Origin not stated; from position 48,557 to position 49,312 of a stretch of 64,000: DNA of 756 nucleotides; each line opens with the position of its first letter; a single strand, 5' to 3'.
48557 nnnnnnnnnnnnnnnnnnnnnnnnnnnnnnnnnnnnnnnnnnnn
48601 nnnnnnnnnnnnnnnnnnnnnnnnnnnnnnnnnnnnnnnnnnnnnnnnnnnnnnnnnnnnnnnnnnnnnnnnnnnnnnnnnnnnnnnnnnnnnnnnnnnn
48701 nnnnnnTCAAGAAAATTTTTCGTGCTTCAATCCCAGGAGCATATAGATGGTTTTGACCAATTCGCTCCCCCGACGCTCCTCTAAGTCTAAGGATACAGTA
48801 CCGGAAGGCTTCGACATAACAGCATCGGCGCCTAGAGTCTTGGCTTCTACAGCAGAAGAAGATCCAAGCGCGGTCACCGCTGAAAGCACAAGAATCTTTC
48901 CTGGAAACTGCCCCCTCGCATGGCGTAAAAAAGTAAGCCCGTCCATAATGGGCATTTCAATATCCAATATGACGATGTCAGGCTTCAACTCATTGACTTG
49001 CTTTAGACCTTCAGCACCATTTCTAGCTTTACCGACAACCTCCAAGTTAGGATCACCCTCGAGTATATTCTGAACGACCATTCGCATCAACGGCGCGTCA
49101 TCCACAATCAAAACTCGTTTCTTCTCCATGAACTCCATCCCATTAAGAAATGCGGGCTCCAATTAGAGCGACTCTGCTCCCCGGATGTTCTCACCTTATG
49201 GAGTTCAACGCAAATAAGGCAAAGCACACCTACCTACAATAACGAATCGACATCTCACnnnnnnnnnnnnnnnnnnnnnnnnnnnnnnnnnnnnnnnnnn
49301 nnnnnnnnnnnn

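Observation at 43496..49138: Translationally coupled pair of giant ASH/choice-of-anchor-D lipoproteins followed by cNMP-binding and CheY-like genes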

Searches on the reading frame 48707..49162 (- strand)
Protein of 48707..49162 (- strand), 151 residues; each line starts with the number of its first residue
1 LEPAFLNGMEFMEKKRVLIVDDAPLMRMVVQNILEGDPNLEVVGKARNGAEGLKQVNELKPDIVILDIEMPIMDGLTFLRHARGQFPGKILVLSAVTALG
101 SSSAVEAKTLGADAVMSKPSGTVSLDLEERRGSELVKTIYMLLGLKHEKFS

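Call 3: search_protein_families(library=pfam, proteins=[window:48707-49162:-], max_evalue=0.1)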
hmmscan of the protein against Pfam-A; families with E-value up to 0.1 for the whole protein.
window:48707-49162:- (151 aa): 1 family
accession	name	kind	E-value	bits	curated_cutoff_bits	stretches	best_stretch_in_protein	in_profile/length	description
PF00072.30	Response_reg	-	2.9e-22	79.4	30.2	1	17-122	1-103/111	Response regulator receiver domain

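Call 4: search_protein_families(library=ncbifam, proteins=[window:48707-49162:-], max_evalue=0.1)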
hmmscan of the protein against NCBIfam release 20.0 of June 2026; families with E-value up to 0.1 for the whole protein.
window:48707-49162:- (151 aa): 100 families (the best 25 are shown)
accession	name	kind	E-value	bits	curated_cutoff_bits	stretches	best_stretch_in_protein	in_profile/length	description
NF001965.0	PRK00742.1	subfamily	1.5e-32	113.2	293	1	13-140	2-128/357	chemotaxis-specific protein-glutamate methyltransferase CheB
NF009206.0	PRK12555.1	subfamily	3.1e-25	88.8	342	1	16-145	2-130/340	chemotaxis-specific protein-glutamate methyltransferase CheB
NF007935.0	PRK10651.1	equivalog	4.3e-20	71.8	250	1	12-116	4-107/216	two-component system response regulator NarL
TIGR02875.1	spore_0_A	equivalog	3.4e-17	62.6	200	1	14-120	2-109/262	sporulation transcription factor Spo0A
NF007708.0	PRK10403.1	equivalog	8.6e-17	61.3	343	1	15-123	7-114/215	nitrate/nitrite response regulator protein NarP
NF041367.1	CheY_Halo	equivalog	6.1e-16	58.8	200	1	17-120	1-101/114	chemotaxis protein CheY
NF011896.0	PRK15369.1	equivalog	3.7e-15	56.1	242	1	13-120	2-108/211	two component system response regulator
NF008677.0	PRK11697.1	equivalog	8.3e-15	54.8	246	1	16-80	3-67/238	two-component system response regulator BtsR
NF007419.0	PRK09958.1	equivalog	1.5e-14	54.1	251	1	17-120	3-104/204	acid-sensing system DNA-binding response regulator EvgA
NF007969.0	PRK10693.1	equivalog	1.5e-14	53.8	329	1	13-120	6-110/337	two-component system response regulator RssB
NF052445.1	RespRegMctR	equivalog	2.4e-14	53.2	300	1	16-95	3-83/205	two-component system response regulator MctR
NF045505.1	RR_RssB_Pseudo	equivalog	7.8e-14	51.5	700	1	15-121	6-109/394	two-component system response regulator RssB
NF047785.1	respo_reg_MadR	equivalog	5.6e-12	45.4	300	1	16-118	2-106/209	MadR family response regulator transcription factor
NF045944.1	ResRegRpaBCyano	equivalog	1.5e-11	44.1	330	1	18-124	1-103/229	response regulator transcription factor RpaB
TIGR01818.1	ntrC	equivalog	1.6e-11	43.7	558.6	1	17-119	1-100/463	nitrogen regulation protein NR(I)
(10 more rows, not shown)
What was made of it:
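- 48707..49162 (-): Neighbour gene: stand-alone receiver-domain protein, convergent with the pair. Not part of the module. Best NCBIfam match is the CheB N-terminal region, far below cut-off (calls 3, 4).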

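Call 70: search_protein_families(library=padloc, proteins=[window:48707-49162:-], max_evalue=0.01)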
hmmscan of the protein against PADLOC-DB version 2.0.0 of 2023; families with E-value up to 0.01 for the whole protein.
window:48707-49162:- (151 aa): 2 families
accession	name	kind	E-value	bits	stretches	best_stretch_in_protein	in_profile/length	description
PDLC00405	SduA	-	4.4e-05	21.1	1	13-77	5-67/323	DUF4263 domain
PDLC04725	PDC-M60B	-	0.00013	19.8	1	12-97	1-86/158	-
